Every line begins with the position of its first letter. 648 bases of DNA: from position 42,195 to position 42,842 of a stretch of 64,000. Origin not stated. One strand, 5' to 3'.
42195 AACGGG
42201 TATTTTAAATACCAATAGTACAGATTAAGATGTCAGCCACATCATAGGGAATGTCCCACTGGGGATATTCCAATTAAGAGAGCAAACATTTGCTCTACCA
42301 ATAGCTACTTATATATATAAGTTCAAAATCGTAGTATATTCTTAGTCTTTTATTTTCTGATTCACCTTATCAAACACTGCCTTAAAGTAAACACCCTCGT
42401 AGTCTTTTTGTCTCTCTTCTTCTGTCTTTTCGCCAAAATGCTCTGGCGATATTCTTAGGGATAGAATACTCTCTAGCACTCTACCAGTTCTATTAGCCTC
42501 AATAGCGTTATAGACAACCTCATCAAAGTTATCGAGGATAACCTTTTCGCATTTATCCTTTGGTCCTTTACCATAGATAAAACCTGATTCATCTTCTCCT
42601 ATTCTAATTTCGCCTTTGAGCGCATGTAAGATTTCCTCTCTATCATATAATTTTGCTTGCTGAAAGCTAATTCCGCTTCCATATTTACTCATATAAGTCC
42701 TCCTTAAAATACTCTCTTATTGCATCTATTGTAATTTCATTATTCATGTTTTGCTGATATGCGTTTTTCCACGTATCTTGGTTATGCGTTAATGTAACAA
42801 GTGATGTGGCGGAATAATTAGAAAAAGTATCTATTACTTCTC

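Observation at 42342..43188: Panacea-domain (SocA/PanA-like) two-gene module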

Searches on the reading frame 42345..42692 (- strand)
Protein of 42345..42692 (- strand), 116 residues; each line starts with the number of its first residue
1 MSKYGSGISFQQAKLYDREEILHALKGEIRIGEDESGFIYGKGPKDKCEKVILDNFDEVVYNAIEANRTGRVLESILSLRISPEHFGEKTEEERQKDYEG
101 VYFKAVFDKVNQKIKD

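Call 3: search_protein_families(library=pfam, proteins=[window:42345-42692:-], max_evalue=0.1)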
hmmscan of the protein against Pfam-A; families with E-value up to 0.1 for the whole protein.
window:42345-42692:- (116 aa): 0 families

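Call 4: search_protein_families(library=padloc, proteins=[window:42345-42692:-], max_evalue=0.1)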
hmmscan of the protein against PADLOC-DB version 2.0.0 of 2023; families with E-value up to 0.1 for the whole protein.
window:42345-42692:- (116 aa): 0 families

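Call 5: search_protein_families(library=phrogs, proteins=[window:42345-42692:-], max_evalue=0.01)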
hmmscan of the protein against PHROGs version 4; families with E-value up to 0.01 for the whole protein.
window:42345-42692:- (116 aa): 0 families

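Call 10: search_dna_similar(query=window:42345-42692:-, collection=phages, mode=protein, max_evalue=0.01, max_rows=20)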
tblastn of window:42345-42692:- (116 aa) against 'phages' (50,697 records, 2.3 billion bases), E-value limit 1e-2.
No match.

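Call 11: find_homologous_proteins(query=window:42345-42692:-, max_evalue=0.01)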
Query window:42345-42692:- (116 aa): 2 proteins with E <= 0.01 among 7 candidates.
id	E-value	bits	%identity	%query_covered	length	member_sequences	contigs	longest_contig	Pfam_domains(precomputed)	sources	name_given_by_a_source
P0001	4.8e-59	216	91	95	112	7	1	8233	-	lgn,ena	-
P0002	1.2e-35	140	59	95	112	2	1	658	-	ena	-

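Call 13: find_encoding_contigs(protein=P0001, flank=8000)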
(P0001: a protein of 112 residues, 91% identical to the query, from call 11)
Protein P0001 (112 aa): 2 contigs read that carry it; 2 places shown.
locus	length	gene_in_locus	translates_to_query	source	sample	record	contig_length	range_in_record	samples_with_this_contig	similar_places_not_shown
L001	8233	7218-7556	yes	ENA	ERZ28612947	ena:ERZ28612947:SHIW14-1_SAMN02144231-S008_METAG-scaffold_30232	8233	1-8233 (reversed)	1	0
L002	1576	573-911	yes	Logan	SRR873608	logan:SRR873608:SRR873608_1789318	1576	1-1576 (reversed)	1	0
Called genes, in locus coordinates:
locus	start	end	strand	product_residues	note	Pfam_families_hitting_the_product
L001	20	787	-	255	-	-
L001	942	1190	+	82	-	-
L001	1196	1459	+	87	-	PF01726:LexA_DNA_bind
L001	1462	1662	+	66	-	-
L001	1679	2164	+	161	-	-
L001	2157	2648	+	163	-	PF02075:RuvC (weak)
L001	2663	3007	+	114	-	-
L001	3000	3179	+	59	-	-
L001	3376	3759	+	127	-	-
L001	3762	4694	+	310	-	-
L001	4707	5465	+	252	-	PF01555:N6_N4_Mtase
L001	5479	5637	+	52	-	-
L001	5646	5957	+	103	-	-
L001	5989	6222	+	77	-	-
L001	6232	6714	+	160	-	-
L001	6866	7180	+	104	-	PF12844:HTH_19 (weak), PF01381:HTH_3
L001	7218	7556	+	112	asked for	-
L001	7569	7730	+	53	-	-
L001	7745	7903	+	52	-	-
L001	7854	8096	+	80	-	-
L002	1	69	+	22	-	?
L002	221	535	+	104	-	PF12844:HTH_19 (weak), PF01381:HTH_3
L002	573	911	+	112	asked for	-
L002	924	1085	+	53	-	-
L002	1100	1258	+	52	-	-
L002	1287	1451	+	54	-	-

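Call 14: find_encoding_contigs(protein=P0002, flank=8000)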
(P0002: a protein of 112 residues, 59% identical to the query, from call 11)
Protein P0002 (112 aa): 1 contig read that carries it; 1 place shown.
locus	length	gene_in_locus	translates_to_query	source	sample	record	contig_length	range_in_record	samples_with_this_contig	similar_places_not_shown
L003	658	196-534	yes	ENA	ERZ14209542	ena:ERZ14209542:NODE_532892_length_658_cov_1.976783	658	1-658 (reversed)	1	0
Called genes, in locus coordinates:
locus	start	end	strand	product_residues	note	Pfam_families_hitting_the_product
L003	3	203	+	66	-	?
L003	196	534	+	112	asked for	-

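Call 23: search_protein_representatives(alignment_id=A1)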
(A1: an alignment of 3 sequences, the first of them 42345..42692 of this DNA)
Query: 3 sequences, 112 profile positions. Proteins with E-value up to 0.001 (for the whole library): 117; up to 1e-10: 57; up to 1e-30: 1. The best 117 are listed.
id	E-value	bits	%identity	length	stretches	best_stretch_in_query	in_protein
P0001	7.8e-63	226.0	-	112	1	1-111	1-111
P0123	4.8e-22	94.6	-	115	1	1-108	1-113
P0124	1.2e-20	90.1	-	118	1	1-102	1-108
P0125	1.3e-19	86.8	-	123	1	1-81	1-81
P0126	1.9e-19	86.3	-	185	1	1-96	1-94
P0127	1.8e-18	83.2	-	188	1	1-101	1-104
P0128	1.8e-18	83.1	-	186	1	1-104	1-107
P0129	1.8e-17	79.9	-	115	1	1-80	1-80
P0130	2.2e-17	79.6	-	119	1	1-79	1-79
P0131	3.4e-17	79.0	-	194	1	1-96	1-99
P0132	4.7e-17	78.6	-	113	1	1-83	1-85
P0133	6.0e-17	78.2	-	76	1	1-66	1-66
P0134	1.0e-16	77.5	-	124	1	3-78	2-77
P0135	1.5e-16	77.0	-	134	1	1-94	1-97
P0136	3.8e-16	75.6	-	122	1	3-85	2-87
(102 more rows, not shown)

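Call 26: search_protein_families(library=pfam, alignment_id=A2, max_evalue=0.01)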
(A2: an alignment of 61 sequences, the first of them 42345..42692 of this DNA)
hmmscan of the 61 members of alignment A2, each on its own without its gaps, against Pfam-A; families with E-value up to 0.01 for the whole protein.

A. member 1, window:42345-42692:- (116 aa): 0 families

B. families by the number of members that match (of 61 scanned): 5 families
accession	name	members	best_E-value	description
PF13868.11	TPH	1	0.00032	Trichohyalin-plectin-homology domain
PF09845.14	OapC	1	0.0016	Origin-associated protein OapC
PF09561.16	RE_HpaII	1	0.002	HpaII restriction endonuclease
PF00105.24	zf-C4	1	0.0048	Double treble clef zinc finger, C4 type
PF11962.13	Peptidase_G2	1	0.0063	Peptidase_G2, IMC autoproteolytic cleavage domain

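Call 27: search_protein_families(library=phrogs, alignment_id=A2, max_evalue=0.01)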
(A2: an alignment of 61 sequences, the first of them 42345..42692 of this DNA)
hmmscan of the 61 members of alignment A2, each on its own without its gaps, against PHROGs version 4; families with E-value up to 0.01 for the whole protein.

A. member 1, window:42345-42692:- (116 aa): 0 families

B. families by the number of members that match (of 61 scanned): 1 family
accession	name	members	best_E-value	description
phrog_663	-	1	0.0098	minor head protein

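Call 28: search_solved_structures(query=A2, max_evalue=1)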
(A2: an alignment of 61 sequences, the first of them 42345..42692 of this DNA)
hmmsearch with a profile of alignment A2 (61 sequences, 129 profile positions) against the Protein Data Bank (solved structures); distinct sequences matched with E-value up to 1: 4.
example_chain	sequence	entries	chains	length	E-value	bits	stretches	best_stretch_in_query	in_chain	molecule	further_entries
5kl1_A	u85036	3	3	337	0.032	17.7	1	19-112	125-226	Maternal protein pumilio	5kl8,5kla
3h3d_X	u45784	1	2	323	0.035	17.6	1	19-111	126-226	Maternal protein pumilio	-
3gvo_A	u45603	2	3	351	0.51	13.8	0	45-111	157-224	Pumilio homolog 2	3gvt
3q0q_A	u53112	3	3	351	0.55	13.7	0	45-111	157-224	Pumilio homolog 2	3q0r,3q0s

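Call 32: find_homologous_proteins(query=A2, max_evalue=0.001)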
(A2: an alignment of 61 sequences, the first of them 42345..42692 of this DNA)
Query A2 (61 sequences) (116 aa, profile of the alignment): 48 proteins with E <= 0.001 among 1403 candidates.
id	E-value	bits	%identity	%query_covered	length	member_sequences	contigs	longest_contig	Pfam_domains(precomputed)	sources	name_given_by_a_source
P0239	6.7e-45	170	45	66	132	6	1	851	-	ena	-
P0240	3.4e-43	165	45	66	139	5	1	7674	-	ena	-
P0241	7.2e-43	164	40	88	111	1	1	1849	-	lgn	-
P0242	1.1e-42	163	47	66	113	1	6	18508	-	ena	-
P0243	1.2e-42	163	40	88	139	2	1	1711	-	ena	-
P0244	2.1e-42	162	42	81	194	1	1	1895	-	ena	-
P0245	8.6e-42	160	41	84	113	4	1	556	-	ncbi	-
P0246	9.1e-42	160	42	81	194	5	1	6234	-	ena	-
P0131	3.3e-41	158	42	81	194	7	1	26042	-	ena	-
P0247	5.5e-41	158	42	81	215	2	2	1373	-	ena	-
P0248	6.1e-41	158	42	81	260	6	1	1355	-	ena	-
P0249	1.7e-40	156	42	81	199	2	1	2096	-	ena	-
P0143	1.9e-40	156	42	83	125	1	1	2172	-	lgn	-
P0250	2.4e-40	156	41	81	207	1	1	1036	-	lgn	-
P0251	3.1e-40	155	49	66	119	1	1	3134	-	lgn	-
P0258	8.9e-39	151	43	66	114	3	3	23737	-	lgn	-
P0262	2.1e-36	143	43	76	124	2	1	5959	-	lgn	-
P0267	6.2e-35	138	43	66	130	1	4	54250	-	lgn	-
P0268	8.0e-35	138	35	85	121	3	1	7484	-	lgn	-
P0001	6.7e-34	135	91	95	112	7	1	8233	-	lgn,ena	-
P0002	1.5e-28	118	59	95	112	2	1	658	-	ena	-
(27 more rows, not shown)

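Call 33: find_encoding_contigs(protein=P0267, flank=4000, max_places=3)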
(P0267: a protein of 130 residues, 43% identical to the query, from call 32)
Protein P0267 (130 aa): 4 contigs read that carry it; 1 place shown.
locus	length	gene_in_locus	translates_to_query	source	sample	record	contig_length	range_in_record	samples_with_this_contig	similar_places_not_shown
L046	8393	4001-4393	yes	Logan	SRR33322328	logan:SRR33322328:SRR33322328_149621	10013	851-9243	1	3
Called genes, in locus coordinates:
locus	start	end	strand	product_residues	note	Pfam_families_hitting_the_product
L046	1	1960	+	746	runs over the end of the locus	PF10087:DUF2325 (faint)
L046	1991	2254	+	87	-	-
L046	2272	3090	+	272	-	-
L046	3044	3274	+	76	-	-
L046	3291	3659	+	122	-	-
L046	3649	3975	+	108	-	-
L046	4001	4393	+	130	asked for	-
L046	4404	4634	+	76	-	-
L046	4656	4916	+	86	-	-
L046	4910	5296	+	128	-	-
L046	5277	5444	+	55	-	-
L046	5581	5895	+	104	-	-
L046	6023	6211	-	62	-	-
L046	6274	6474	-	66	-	-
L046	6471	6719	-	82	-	PF14354:Lar_restr_allev (faint)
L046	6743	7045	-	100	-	-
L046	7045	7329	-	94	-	-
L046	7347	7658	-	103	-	-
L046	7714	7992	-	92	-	-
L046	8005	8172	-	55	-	-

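Call 34: find_encoding_contigs(protein=P0131, flank=4000, max_places=2)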
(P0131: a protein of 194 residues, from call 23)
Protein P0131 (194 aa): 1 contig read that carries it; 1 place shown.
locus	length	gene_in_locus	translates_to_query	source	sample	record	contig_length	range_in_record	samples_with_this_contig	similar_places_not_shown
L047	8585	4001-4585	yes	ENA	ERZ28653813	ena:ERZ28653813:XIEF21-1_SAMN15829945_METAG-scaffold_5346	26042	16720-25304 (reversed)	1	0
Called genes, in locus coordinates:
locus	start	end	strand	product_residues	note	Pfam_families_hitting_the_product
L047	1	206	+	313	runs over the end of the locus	?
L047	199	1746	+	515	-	PF04860:Phage_portal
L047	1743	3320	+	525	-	PF04233:Phage_Mu_F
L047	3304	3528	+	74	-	-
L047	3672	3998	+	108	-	-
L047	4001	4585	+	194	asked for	-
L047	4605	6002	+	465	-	PF14550:Peptidase_S78_2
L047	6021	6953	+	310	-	-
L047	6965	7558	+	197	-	PF07498:Rho_N (faint)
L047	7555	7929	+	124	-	-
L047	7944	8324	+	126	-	PF11436:DUF3199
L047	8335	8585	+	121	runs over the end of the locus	PF12206:DUF3599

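Call 35: find_encoding_contigs(protein=P0258, flank=4000, max_places=3)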
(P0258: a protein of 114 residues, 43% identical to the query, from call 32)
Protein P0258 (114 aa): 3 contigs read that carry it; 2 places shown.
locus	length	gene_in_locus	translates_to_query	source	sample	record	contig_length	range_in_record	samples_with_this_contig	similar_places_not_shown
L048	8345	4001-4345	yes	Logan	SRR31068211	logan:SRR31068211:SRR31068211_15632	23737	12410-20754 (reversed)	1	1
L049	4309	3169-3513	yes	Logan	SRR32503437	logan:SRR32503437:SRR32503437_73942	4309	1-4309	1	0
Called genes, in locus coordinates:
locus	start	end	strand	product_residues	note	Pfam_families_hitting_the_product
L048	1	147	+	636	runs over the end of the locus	PF06048:DUF927, PF18662:HTH_56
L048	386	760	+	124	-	-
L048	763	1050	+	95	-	-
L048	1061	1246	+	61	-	-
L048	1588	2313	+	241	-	-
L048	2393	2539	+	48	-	-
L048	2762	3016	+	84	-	-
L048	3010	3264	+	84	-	-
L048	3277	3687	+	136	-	-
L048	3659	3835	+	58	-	-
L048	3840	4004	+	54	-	-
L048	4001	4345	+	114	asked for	-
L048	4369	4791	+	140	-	-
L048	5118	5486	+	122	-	PF04545:Sigma70_r4 (faint), PF13022:HTH_Tnp_1_2 (weak), PF13518:HTH_28 (faint)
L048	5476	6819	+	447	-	-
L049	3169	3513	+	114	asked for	-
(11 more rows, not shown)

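Call 36: find_encoding_contigs(protein=P0242, flank=4000, max_places=3)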
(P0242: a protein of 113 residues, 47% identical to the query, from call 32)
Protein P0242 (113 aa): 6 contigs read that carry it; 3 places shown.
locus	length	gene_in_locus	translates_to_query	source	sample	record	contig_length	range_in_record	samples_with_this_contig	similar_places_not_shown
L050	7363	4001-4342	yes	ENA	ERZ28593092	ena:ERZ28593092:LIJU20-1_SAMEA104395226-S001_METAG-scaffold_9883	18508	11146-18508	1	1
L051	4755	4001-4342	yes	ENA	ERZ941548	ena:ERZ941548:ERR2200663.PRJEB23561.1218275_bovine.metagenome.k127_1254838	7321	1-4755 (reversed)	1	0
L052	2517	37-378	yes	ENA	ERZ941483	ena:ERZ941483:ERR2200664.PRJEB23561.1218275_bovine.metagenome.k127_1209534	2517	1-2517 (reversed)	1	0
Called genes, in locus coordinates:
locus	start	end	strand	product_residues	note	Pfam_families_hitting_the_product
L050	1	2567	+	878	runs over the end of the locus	PF13306:LRR_5, PF13855:LRR_8 (faint), PF13306:LRR_5, PF07523:Big_3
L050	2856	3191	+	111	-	PF04233:Phage_Mu_F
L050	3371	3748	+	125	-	PF21814:DUF6883 (weak)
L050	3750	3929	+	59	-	-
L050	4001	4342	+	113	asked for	-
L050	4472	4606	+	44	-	-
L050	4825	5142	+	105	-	-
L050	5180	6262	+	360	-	PF02558:ApbA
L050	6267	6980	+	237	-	PF20599:DUF6796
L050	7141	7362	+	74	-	?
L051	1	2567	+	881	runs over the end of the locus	PF13306:LRR_5, PF13855:LRR_8 (faint), PF13306:LRR_5, PF07523:Big_3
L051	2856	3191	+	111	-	PF04233:Phage_Mu_F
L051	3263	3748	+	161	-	PF21814:DUF6883 (weak)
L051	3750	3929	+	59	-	-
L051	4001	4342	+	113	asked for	-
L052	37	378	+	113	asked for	-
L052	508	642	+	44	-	-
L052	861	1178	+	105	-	-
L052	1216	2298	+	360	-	PF02558:ApbA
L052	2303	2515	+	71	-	?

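Call 45: predict_structure(alignment_id=A3)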
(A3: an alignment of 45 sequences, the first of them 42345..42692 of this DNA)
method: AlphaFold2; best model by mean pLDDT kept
length: 116 residues; sequences in the alignment: 45
mean_pLDDT: 91.3   pTM: 0.75
mean pLDDT of the five models: 91.3, 91.2, 90.9, 90.9, 88.0
residues with pLDDT >= 90: 88; 70-90: 24; 50-70: 3; < 50: 1
segments of 3 or more residues with pLDDT < 50: none
pLDDT, mean of each block of 10 residues (from residue 1): 80 95 98 94 97 95 94 94 93 91 85 71
secondary structure, 60 per line:
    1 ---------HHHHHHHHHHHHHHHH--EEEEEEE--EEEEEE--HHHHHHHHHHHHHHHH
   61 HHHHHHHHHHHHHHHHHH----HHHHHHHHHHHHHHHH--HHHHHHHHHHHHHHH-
elements in order: H10-25 E28-34 E37-42 H45-78 H83-98 H101-115

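Call 53: fold_search(model_id=the predicted structure, library=viral)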
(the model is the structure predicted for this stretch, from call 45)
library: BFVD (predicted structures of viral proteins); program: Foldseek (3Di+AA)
matches with E <= 10: 219; with E <= 0.001: 0
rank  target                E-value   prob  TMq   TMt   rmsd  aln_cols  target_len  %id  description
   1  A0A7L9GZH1            1.8e-01  0.16  0.19  0.15  16.6       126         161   18  Polymerase PA (Fragment) [Influenza A virus]
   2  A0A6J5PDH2            3.2e-01  0.41  0.20  0.31   9.1        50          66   26  Uncharacterized protein [uncultured Caudovirales phage]
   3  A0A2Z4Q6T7            3.2e-01  0.18  0.30  0.23  18.5       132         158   16  Uncharacterized protein [Microbacterium phage Percival]
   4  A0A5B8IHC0            4.8e-01  0.06  0.16  0.14  14.1       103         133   14  Uncharacterized protein [Mimiviridae sp. ChoanoV1]
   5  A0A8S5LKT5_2          6.6e-01  0.16  0.29  0.07  11.4        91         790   16  Tail tape measure protein [Siphoviridae sp. ctKcB20]
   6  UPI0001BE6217         8.1e-01  0.41  0.39  0.33   7.1        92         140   13  (no name look-up for this kind of identifier)
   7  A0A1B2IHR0            8.1e-01  0.10  0.21  0.17  11.3        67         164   16  Uncharacterized protein [Mycobacterium phage Laurie]
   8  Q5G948                8.7e-01  0.11  0.24  0.19  10.3       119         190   16  Polymerase (Fragment) [Influenza A virus (A/chicken/Viet Nam/VL-008/2004(H5N1))]
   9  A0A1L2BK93            9.9e-01  0.09  0.22  0.16  15.7       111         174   15  (no name in the UniProt tables at hand)
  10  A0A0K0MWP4            9.9e-01  0.08  0.17  0.17  10.3        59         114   22  (no name in the UniProt tables at hand)
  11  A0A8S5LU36            1.1e+00  0.13  0.28  0.21  17.6       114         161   12  Uncharacterized protein [Siphoviridae sp. ctM3g2]
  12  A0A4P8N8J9            1.1e+00  0.10  0.21  0.29   9.3        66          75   18  Uncharacterized protein [Rheinheimera phage Barba21A]
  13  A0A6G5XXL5            1.2e+00  0.10  0.29  0.21  18.9       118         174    8  (no name in the UniProt tables at hand)
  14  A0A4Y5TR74            1.5e+00  0.10  0.21  0.15   9.6        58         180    7  (no name in the UniProt tables at hand)
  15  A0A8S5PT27            1.5e+00  0.08  0.25  0.04  26.5       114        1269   17  Chromosome segregation ATPase [Siphoviridae sp. ct96x5]
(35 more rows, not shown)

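Call 54: fold_search(model_id=the predicted structure, library=pdb)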
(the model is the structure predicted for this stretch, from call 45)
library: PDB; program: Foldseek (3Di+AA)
matches with E <= 10: 129; with E <= 0.001: 0
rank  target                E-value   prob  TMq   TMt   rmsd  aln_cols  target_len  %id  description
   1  6qpf_J                6.6e-01  0.10  0.19  0.04  17.3       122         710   16  Influenza A virus Polymerase Heterotrimer A/duck/Fujian/01/2002(H5N1) (released 2019-09-04)
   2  6qpf_A                6.6e-01  0.10  0.19  0.05  16.5       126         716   16  Influenza A virus Polymerase Heterotrimer A/duck/Fujian/01/2002(H5N1) (released 2019-09-04)
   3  9i2f_A                7.6e-01  0.28  0.28  0.07   5.0        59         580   22  Cryo-EM structure of retron Eco2 (Ec67) (released 2026-02-04)
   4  2kqr_MODEL_1_A        1.5e+00  0.15  0.24  0.24   6.1        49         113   20  Solution structure of the N-terminal domain (residues 1-111) of Brugia malayi asparaginyl-tRNA synthetase (released 2009-12-15)
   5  6xzg_DP1              1.5e+00  0.07  0.19  0.07  11.8       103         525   14  Influenza C virus polymerase in complex with chicken ANP32A - Subclass 3 (released 2020-11-25)
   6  6qpg_A                1.6e+00  0.07  0.20  0.05  17.2       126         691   16  Influenza A virus Polymerase Heterotrimer A/nt/60/1968(H3N2) in complex with Nanobody NB8205 (released 2019-09-04)
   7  6qpg_J                1.6e+00  0.07  0.20  0.05  15.8       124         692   15  Influenza A virus Polymerase Heterotrimer A/nt/60/1968(H3N2) in complex with Nanobody NB8205 (released 2019-09-04)
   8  5afq_B                1.9e+00  0.07  0.18  0.07  12.3        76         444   16  Crystal structure of RPC62 - RPC32 beta (released 2015-10-07)
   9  8y7m_A                1.9e+00  0.06  0.19  0.05  12.4       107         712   14  FluPol-NS2 complex (local refinement) (released 2024-07-24)
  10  9i2f_C                2.0e+00  0.15  0.27  0.07   5.1        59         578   22  Cryo-EM structure of retron Eco2 (Ec67) (released 2026-02-04)
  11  6syi_A                2.2e+00  0.08  0.20  0.08  13.3       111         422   13  C-TERMINAL DOMAIN OF INFLUENZA POLYMERASE PA SUBUNIT AND OPTIMIZED SMALL PEPTIDE INHIBITOR (released 2020-11-25)
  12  9lck_A                2.3e+00  0.04  0.18  0.06  11.8        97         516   16  Cryo-EM structure of influenza polymerase bound to cRNA promoter (released 2026-01-21)
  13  7qtl_A                2.5e+00  0.06  0.20  0.05  16.1       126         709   16  Influenza A/H7N9 polymerase elongation complex (released 2022-12-28)
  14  5d98_A                2.5e+00  0.04  0.17  0.05  12.6        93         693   18  Influenza C Virus RNA-dependent RNA Polymerase - Space group P43212 (released 2015-10-21)
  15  2ph7_B                2.7e+00  0.07  0.25  0.16   8.6        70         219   14  Crystal structure of AF2093 from Archaeoglobus fulgidus (released 2007-05-08)
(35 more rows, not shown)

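Call 62: find_related_loci(query=window:42345-42692:-, collection=viral_contigs, flank=4000)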
Query window:42345-42692:- (116 aa) in viral_contigs; peptide patterns used: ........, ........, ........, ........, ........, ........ (x = any residue, [..] = any of these).
10 stretches matched a pattern, but none encodes a relative of the query by tblastn (E <= 1e-3).

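Call 63: find_related_loci(query=window:42345-42692:-, collection=metagenome_contigs, flank=4000)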
Query window:42345-42692:- (116 aa) in metagenome_contigs; peptide patterns used: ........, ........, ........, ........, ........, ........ (x = any residue, [..] = any of these).
437 stretches matched a pattern, but none encodes a relative of the query by tblastn (E <= 1e-3).

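Call 88: find_encoding_contigs(protein=P0240, flank=4000, max_places=2)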
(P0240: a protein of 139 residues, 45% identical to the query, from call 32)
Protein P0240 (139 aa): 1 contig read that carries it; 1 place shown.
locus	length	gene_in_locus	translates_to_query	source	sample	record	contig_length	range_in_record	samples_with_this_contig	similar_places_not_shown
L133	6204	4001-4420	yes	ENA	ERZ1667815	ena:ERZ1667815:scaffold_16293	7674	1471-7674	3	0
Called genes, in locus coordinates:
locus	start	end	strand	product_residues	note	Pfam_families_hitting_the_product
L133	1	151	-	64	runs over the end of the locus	-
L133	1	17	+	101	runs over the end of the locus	-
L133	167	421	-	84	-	-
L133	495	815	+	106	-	-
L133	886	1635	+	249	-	-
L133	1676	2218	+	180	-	-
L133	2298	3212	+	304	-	-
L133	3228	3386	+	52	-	-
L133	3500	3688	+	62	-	-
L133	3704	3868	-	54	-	-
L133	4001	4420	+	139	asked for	-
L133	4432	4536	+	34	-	-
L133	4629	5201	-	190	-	-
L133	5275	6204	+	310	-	?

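Call 89: find_encoding_contigs(protein=P0268, flank=4000, max_places=2)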
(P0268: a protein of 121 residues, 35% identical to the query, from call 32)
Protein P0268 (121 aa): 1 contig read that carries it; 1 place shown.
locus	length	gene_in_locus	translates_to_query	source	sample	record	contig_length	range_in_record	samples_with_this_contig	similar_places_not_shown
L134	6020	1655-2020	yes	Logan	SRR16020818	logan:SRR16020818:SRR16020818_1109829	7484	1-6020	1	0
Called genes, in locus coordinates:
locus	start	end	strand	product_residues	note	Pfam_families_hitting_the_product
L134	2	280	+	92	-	?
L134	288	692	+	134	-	-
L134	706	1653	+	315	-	PF09588:YqaJ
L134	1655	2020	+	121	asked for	-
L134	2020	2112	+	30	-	-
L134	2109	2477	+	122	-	PF00436:SSB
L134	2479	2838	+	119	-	PF06356:DUF1064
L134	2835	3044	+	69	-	-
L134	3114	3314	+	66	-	-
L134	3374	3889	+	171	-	-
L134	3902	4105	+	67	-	-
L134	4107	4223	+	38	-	-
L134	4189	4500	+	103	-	-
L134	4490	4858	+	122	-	-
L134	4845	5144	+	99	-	-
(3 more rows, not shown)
